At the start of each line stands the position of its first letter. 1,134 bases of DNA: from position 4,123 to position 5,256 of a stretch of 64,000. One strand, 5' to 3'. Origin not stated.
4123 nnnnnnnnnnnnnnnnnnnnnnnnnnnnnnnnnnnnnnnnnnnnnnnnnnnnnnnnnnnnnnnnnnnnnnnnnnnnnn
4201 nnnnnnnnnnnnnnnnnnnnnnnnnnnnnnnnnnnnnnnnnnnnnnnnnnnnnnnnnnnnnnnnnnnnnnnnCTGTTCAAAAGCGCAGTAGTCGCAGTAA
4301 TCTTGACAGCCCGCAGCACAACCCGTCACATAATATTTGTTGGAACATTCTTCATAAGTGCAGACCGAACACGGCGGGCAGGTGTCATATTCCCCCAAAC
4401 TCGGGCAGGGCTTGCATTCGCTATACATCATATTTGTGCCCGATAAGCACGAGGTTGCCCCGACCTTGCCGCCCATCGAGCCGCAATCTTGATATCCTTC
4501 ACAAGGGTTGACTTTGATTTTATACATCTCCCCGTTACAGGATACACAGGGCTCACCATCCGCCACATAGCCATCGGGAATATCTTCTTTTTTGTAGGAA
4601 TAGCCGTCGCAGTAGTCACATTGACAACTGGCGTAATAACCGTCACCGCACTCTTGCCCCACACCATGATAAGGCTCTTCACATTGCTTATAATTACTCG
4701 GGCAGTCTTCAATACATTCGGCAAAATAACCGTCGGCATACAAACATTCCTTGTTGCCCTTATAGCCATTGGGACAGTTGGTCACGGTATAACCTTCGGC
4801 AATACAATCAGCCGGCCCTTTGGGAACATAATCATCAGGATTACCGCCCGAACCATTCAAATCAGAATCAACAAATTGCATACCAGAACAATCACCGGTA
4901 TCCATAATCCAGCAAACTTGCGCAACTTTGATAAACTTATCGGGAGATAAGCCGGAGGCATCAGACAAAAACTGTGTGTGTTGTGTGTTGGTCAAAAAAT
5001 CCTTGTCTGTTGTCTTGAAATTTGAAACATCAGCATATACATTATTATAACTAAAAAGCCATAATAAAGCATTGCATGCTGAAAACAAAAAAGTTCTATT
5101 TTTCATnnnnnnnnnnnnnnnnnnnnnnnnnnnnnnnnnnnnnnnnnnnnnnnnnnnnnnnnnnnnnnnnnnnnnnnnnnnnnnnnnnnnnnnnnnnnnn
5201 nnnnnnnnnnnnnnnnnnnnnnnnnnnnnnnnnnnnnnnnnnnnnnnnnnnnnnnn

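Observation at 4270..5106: Extremely Cys/Gly/Tyr-rich secreted protein with an eukaryote-like C-x-x-G-Y / D-G-Y repeat pattern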

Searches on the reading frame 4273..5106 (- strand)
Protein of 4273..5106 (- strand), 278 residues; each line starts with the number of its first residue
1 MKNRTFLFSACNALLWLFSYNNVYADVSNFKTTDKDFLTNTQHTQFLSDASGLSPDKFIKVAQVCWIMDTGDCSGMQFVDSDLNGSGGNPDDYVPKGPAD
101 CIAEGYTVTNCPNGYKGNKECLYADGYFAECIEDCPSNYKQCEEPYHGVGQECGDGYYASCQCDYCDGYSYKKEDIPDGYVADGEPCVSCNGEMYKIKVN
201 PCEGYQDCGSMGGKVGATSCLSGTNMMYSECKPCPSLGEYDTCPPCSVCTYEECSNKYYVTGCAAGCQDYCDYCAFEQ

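Call 6: search_protein_families(library=pfam, proteins=[window:4273-5106:-], max_evalue=1)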
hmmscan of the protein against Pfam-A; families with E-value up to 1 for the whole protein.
window:4273-5106:- (278 aa): 0 families

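Call 7: search_protein_families(library=ncbifam, proteins=[window:4273-5106:-], max_evalue=1)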
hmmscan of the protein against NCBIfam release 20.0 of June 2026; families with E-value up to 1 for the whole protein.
window:4273-5106:- (278 aa): 0 families

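Call 9: find_homologous_proteins(query=window:4273-5106:-, max_evalue=0.001)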
Query window:4273-5106:- (278 aa): 85 proteins with E <= 0.001 among 254 candidates.
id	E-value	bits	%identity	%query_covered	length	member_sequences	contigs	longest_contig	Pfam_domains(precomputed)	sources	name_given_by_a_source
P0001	7.4e-177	605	92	100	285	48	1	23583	-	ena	-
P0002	3.0e-150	518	81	100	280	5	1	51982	-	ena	-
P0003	8.7e-150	516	81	100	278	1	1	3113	-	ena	-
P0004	2.9e-144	498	78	100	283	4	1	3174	-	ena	-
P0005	2.6e-132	459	70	100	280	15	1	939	-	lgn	-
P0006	1.2e-124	434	69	100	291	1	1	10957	-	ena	-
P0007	1.2e-104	368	62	100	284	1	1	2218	-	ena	-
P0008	1.9e-95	338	58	100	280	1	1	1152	-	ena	-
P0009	3.4e-93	330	55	98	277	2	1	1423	-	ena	-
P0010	7.1e-93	329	54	97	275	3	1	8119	-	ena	-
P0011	1.5e-92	328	56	98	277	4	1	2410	-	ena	-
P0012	2.5e-92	328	55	99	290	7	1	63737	-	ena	-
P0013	3.6e-90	320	55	98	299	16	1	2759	-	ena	-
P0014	1.7e-87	312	54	100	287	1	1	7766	-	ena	-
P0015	1.2e-86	309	53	100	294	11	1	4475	-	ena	-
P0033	5.7e-81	290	52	99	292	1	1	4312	-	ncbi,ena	-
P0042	1.8e-72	262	50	100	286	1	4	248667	-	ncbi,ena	-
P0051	7.9e-67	244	46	99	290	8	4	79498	-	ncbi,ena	-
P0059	1.4e-61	227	45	99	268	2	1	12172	-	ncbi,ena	-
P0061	1.8e-60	223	47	95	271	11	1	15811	-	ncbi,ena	-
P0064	6.2e-59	218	45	79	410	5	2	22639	-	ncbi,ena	-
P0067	3.2e-57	212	46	94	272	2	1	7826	-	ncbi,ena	-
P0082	2.2e-34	137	56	46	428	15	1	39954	-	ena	-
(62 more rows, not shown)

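Call 11: find_related_loci(query=A1, collection=genome_contigs, flank=8000)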
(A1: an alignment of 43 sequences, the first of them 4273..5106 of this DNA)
Query A1 (278 aa) in genome_contigs; peptide patterns used: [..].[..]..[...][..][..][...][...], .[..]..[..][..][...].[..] (x = any residue, [..] = any of these).
132 stretches matched a pattern; 115 encode a relative of the query (tblastn E <= 1e-3); the best 80 are kept; 75 distinct loci.
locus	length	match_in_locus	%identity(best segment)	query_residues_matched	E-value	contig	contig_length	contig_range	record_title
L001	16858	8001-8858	49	1-278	1e-73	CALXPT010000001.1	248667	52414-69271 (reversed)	MAG: uncultured Alphaproteobacteria bacterium isolate BRZ_CI__bin98 genome assembly, contig: BRZ_CI__NODE_28_length_2486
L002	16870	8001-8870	51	1-278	1e-72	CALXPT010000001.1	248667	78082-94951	MAG: uncultured Alphaproteobacteria bacterium isolate BRZ_CI__bin98 genome assembly, contig: BRZ_CI__NODE_28_length_2486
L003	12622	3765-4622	48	1-277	4e-72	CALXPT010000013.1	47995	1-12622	MAG: uncultured Alphaproteobacteria bacterium isolate BRZ_CI__bin98 genome assembly, contig: BRZ_CI__NODE_1221_length_47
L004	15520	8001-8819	49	4-272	2e-71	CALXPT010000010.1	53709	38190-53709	MAG: uncultured Alphaproteobacteria bacterium isolate BRZ_CI__bin98 genome assembly, contig: BRZ_CI__NODE_1012_length_53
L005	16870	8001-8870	50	3-278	3e-71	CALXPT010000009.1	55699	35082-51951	MAG: uncultured Alphaproteobacteria bacterium isolate BRZ_CI__bin98 genome assembly, contig: BRZ_CI__NODE_960_length_556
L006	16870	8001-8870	49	3-278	4e-71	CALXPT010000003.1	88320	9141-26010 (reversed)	MAG: uncultured Alphaproteobacteria bacterium isolate BRZ_CI__bin98 genome assembly, contig: BRZ_CI__NODE_433_length_883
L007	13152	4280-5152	50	1-278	4e-71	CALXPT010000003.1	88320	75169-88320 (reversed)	MAG: uncultured Alphaproteobacteria bacterium isolate BRZ_CI__bin98 genome assembly, contig: BRZ_CI__NODE_433_length_883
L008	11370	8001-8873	50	1-278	8e-71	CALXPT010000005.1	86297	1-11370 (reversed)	MAG: uncultured Alphaproteobacteria bacterium isolate BRZ_CI__bin98 genome assembly, contig: BRZ_CI__NODE_461_length_862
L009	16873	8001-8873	50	1-278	4e-70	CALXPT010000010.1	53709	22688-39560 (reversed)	MAG: uncultured Alphaproteobacteria bacterium isolate BRZ_CI__bin98 genome assembly, contig: BRZ_CI__NODE_1012_length_53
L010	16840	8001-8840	51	1-273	6e-75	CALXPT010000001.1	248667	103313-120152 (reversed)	MAG: uncultured Alphaproteobacteria bacterium isolate BRZ_CI__bin98 genome assembly, contig: BRZ_CI__NODE_28_length_2486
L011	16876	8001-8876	50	1-278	1e-69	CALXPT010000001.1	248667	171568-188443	MAG: uncultured Alphaproteobacteria bacterium isolate BRZ_CI__bin98 genome assembly, contig: BRZ_CI__NODE_28_length_2486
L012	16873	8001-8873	49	1-278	1e-69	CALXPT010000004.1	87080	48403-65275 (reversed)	MAG: uncultured Alphaproteobacteria bacterium isolate BRZ_CI__bin98 genome assembly, contig: BRZ_CI__NODE_451_length_870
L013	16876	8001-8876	48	3-278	3e-69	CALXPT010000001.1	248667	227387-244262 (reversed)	MAG: uncultured Alphaproteobacteria bacterium isolate BRZ_CI__bin98 genome assembly, contig: BRZ_CI__NODE_28_length_2486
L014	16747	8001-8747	53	40-278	4e-68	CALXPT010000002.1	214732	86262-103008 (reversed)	MAG: uncultured Alphaproteobacteria bacterium isolate BRZ_CI__bin98 genome assembly, contig: BRZ_CI__NODE_47_length_2147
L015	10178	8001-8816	46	1-276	1e-67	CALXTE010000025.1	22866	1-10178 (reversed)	MAG: uncultured Alphaproteobacteria bacterium isolate BRZ_SN__bin90 genome assembly, contig: BRZ_SN__NODE_2842_length_22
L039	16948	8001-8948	39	2-274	1e-60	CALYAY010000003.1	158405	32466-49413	MAG: uncultured Alphaproteobacteria bacterium isolate BRZ_RM__bin80 genome assembly, contig: BRZ_RM__NODE_51_length_1584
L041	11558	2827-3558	48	25-266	1e-60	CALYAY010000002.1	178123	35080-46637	MAG: uncultured Alphaproteobacteria bacterium isolate BRZ_RM__bin80 genome assembly, contig: BRZ_RM__NODE_36_length_1781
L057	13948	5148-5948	44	38-266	6e-56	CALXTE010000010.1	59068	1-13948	MAG: uncultured Alphaproteobacteria bacterium isolate BRZ_SN__bin90 genome assembly, contig: BRZ_SN__NODE_652_length_590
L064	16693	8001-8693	47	40-266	3e-53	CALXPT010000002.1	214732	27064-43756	MAG: uncultured Alphaproteobacteria bacterium isolate BRZ_CI__bin98 genome assembly, contig: BRZ_CI__NODE_47_length_2147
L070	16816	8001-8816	43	32-266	1e-51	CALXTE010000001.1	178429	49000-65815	MAG: uncultured Alphaproteobacteria bacterium isolate BRZ_SN__bin90 genome assembly, contig: BRZ_SN__NODE_47_length_1784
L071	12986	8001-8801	42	38-265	8e-51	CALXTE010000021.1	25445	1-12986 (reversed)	MAG: uncultured Alphaproteobacteria bacterium isolate BRZ_SN__bin90 genome assembly, contig: BRZ_SN__NODE_2395_length_25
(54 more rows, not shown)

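Call 23: search_protein_families(library=pfam, proteins=[L041:2335-4503:+, L039:12975-15125:-, L071:7893-9881:+, L070:7911-9827:+, L064:7875-9461:+, L004:8013-9365:+, L057:5040-6374:+], max_evalue=1)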
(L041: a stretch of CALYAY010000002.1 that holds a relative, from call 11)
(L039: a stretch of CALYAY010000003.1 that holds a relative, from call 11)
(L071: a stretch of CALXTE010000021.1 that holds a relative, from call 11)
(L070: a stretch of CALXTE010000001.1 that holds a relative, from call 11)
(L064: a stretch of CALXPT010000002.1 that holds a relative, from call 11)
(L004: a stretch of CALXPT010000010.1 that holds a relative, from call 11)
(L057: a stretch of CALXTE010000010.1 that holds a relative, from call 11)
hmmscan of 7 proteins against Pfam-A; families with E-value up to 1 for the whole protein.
L041:2335-4503:+ (723 aa): 0 families

L039:12975-15125:- (717 aa): 0 families

L071:7893-9881:+ (663 aa): 1 family
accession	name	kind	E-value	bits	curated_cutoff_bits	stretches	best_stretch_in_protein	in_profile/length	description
PF07603.17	Lcl_C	-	0.14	12.9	34.9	0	502-542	75-116/117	Lcl C-terminal domain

L070:7911-9827:+ (639 aa): 1 family
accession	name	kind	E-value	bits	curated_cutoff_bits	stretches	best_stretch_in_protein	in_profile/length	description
PF25387.1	ADGRF3_N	-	0.0071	17.2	31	2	342-364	12-34/60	ADGRF3-like, N-terminal domain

L064:7875-9461:+ (529 aa): 0 families

L004:8013-9365:+ (451 aa): 2 families
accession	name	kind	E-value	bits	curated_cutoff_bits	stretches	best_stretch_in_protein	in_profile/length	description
PF07603.17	Lcl_C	-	5.1e-08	33.6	34.9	1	350-448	25-116/117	Lcl C-terminal domain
PF03984.19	DUF346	-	0.18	12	22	1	408-430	14-30/39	Repeat of unknown function (DUF346)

L057:5040-6374:+ (445 aa): 0 families

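Call 25: find_encoding_contigs(protein=window:4273-5106:-, flank=3000, max_places=4)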
Protein window:4273-5106:- (278 aa): no gene with exactly this product is on record in the collection.

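Call 26: search_protein_representatives(alignment_id=A1)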
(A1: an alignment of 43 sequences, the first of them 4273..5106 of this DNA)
Query: 43 sequences, 300 profile positions. Proteins with E-value up to 0.001 (for the whole library): 413; up to 1e-10: 286; up to 1e-30: 96. The best 150 are listed.
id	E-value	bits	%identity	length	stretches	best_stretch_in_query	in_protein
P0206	2.7e-142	490.0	-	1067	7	151-290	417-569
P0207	3.7e-92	325.4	-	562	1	3-274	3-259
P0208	7.2e-92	324.4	-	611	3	3-274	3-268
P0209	4.5e-91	321.8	-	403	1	61-280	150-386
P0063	1.5e-90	320.1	-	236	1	66-282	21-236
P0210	1.1e-89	317.2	-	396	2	10-274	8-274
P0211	1.1e-88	314.0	-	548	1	3-274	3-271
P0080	1.2e-88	313.8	-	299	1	18-282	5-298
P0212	1.9e-87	309.9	-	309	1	3-292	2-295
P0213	1.3e-85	303.9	-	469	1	1-287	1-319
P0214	1.4e-85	303.8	-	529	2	3-273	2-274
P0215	4.5e-85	302.1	-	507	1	9-292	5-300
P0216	1.6e-84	300.3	-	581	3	61-274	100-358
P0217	6.0e-83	295.1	-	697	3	61-274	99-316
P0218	1.7e-82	293.7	-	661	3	53-280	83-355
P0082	5.5e-55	203.3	-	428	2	146-282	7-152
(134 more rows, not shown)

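Call 27: list_cluster_members(proteins=[P0033, P0042, P0051, P0059, P0061, P0064, P0067, P0123, P0128, P0001])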
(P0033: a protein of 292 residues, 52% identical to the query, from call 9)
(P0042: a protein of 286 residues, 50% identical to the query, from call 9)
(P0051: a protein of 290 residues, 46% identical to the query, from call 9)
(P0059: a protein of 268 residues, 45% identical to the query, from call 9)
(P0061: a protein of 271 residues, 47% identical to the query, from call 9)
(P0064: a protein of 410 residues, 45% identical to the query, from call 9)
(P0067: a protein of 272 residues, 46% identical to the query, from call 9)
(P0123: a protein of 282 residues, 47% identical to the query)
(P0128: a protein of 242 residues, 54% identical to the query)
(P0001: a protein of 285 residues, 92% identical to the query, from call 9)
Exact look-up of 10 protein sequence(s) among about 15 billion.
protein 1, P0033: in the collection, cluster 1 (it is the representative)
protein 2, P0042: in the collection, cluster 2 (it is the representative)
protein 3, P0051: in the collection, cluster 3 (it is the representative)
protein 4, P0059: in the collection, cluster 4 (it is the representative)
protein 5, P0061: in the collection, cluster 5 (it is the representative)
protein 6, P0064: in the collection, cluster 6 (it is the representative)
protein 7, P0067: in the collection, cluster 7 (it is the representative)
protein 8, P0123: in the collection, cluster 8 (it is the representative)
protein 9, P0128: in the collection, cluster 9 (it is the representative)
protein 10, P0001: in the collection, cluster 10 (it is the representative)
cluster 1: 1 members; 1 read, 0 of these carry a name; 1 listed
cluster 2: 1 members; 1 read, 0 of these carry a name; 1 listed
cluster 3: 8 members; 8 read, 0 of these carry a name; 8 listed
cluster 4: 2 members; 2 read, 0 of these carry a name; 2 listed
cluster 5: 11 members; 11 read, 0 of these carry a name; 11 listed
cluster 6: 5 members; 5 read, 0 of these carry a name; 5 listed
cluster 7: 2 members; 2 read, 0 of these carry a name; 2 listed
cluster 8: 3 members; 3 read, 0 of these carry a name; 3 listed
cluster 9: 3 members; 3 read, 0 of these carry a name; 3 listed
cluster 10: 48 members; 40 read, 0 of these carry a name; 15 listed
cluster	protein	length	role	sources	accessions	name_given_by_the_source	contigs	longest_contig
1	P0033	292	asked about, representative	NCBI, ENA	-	-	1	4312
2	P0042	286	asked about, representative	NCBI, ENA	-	-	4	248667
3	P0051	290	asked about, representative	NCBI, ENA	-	-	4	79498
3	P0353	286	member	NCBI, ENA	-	-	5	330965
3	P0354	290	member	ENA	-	-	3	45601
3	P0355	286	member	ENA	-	-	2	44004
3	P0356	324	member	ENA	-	-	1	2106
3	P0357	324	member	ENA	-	-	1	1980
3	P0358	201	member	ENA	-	-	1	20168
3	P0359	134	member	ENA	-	-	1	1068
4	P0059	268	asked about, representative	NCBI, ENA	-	-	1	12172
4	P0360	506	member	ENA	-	-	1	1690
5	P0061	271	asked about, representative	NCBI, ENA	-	-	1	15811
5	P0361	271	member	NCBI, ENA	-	-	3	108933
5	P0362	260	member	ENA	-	-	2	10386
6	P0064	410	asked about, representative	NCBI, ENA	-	-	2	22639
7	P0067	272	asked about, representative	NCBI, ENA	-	-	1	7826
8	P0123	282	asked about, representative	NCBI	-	-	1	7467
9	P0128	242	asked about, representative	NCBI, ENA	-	-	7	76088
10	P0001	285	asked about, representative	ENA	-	-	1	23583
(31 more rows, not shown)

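Call 28: predict_structure(alignment_id=A2)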
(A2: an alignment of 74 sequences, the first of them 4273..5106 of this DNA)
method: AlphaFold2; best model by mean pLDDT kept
length: 278 residues; sequences in the alignment: 74
mean_pLDDT: 72.1   pTM: 0.45
mean pLDDT of the five models: 72.1, 69.6, 69.5, 69.3, 68.7
residues with pLDDT >= 90: 79; 70-90: 94; 50-70: 24; < 50: 81
segments of 3 or more residues with pLDDT < 50: 1-64, 75-87, 275-278
pLDDT, mean of each block of 10 residues (from residue 1): 37 43 37 42 38 37 50 50 47 76 90 86 90 87 90 88 89 94 92 93 91 92 95 83 86 83 77 50
secondary structure, 60 per line:
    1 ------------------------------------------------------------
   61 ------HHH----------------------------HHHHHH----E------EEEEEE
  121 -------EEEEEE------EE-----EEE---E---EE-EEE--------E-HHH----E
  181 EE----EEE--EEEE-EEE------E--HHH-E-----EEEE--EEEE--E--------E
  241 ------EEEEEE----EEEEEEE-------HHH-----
elements in order: H98-103 E115-120 E128-133 E147-149 E160-162 E180-182 E187-189 E192-195 E197-199 E219-222 E225-228 E247-252 E257-263

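Call 31: fold_search(model_id=the predicted structure, library=pdb)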
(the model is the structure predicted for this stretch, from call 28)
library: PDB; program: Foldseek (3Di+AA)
matches with E <= 10: 17; with E <= 0.001: 0
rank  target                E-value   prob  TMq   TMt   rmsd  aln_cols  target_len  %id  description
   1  8uur_A                2.1e+00  0.02  0.09  0.10  11.8       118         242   15  Structure of Serratia proteamaculans antifeeding prophage mini-fibre (AfpX13) (released 2025-08-27)
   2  8wki_0                3.6e+00  0.01  0.09  0.10  24.1       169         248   10  Cryo-EM structure of the distal rod-hook within the flagellar motor-hook complex in the CW state. (released 2024-09-04)
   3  1v1h_B                3.8e+00  0.02  0.07  0.17  15.2       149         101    4  Adenovirus fibre shaft sequence N-terminally fused to the bacteriophage T4 fibritin foldon trimerisation motif with a  (released 2004-07-30)
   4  1v1i_B                4.1e+00  0.02  0.08  0.18  14.6       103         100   14  Adenovirus fibre shaft sequence N-terminally fused to the bacteriophage T4 fibritin foldon trimerisation motif with a  (released 2004-07-30)
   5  7edf_A                4.1e+00  0.01  0.10  0.04  19.2       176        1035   11  Cryo-EM structure of SARS-CoV-2 S-UK variant (B.1.1.7), one RBD-up conformation 1 (released 2021-09-01)
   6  8glv_6W               4.3e+00  0.01  0.08  0.05  31.0       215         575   16  96-nm repeat unit of doublet microtubules from Chlamydomonas reinhardtii flagella (released 2023-05-31)
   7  2rlp_MODEL_1_A        5.2e+00  0.01  0.09  0.14  12.2       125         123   21  NMR structure of CCP modules 1-2 of complement factor H (released 2008-02-19)
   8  6dv5_E                5.2e+00  0.01  0.07  0.09  12.2        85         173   21  Oligomeric complex of a Hsp27 24-mer at 3.6 A resolution (released 2019-06-26)
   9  6dv5_P                5.2e+00  0.01  0.07  0.10  14.1       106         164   16  Oligomeric complex of a Hsp27 24-mer at 3.6 A resolution (released 2019-06-26)
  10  1v1i_A                5.9e+00  0.01  0.08  0.18  13.2       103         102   14  Adenovirus fibre shaft sequence N-terminally fused to the bacteriophage T4 fibritin foldon trimerisation motif with a  (released 2004-07-30)
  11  9ugq_B                5.9e+00  0.01  0.08  0.03  17.8       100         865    9  Cryo-EM structure of ClassIII Salivaricin modification enzyme SalKC in the presence of SalA (released 2025-09-03)
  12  9fqr_G4               7.0e+00  0.02  0.07  0.08  11.8        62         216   14  96-nm repeat of axonemal doublet microtubules from bovine sperm (released 2025-03-26)
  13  6jmf                  9.0e+00  0.01  0.08  0.06  25.2       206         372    9  Crystal structure of human tyrosine-protein kinase Fes/Fps in complex with compound 4 (released 2019-06-12)
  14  6ted_Z                9.0e+00  0.00  0.07  0.05  25.3       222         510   10  Structure of complete, activated transcription complex Pol II-DSIF-PAF-SPT6 uncovers allosteric elongation activation  (released 2020-07-22)
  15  4v19_Y                9.0e+00  0.00  0.08  0.09  29.8       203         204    9  Structure of the large subunit of the mammalian mitoribosome, part 1 of 2 (released 2014-10-08)
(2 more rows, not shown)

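Call 34: find_encoding_contigs(protein=P0001, flank=6000, max_places=4)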
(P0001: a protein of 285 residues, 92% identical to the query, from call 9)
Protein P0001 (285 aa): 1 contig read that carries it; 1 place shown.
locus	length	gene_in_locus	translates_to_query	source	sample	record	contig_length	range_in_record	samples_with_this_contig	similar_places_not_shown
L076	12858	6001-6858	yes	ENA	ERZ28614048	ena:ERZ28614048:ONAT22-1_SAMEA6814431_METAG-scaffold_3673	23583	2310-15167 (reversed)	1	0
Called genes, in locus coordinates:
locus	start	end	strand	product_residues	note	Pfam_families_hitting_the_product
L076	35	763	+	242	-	PF01330:RuvA_N, PF14520:HHH_5, PF07499:RuvA_C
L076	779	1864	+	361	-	PF05496:RuvB_N, PF00004:AAA, PF07728:AAA_5 (weak), PF13173:AAA_14 (faint), PF17864:AAA_lid_4, PF05491:WHD_RuvB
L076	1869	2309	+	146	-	PF13279:4HBT_2, PF03061:4HBT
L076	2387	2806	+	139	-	-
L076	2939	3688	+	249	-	PF01618:MotA_ExbB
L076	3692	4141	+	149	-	PF02472:ExbD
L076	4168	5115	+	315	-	-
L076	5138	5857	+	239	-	-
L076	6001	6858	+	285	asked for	-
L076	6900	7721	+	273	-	PF07603:Lcl_C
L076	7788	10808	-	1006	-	PF13365:Trypsin_2 (weak)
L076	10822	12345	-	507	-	PF13541:ChlI, PF00158:Sigma54_activat (faint), PF01078:Mg_chelatase, PF07728:AAA_5 (weak), PF00493:MCM (weak), PF13335:Mg_chelatase_C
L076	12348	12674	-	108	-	-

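Call 38: search_solved_structures(query=A2, max_evalue=10, show_alignments=2)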
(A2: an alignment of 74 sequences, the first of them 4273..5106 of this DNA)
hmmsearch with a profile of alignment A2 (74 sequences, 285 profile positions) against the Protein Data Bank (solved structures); distinct sequences matched with E-value up to 10: 1.
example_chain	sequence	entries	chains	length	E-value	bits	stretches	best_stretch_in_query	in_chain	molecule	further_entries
9iho_X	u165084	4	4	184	0.16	14.5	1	96-150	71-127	NADH-ubiquinone oxidoreductase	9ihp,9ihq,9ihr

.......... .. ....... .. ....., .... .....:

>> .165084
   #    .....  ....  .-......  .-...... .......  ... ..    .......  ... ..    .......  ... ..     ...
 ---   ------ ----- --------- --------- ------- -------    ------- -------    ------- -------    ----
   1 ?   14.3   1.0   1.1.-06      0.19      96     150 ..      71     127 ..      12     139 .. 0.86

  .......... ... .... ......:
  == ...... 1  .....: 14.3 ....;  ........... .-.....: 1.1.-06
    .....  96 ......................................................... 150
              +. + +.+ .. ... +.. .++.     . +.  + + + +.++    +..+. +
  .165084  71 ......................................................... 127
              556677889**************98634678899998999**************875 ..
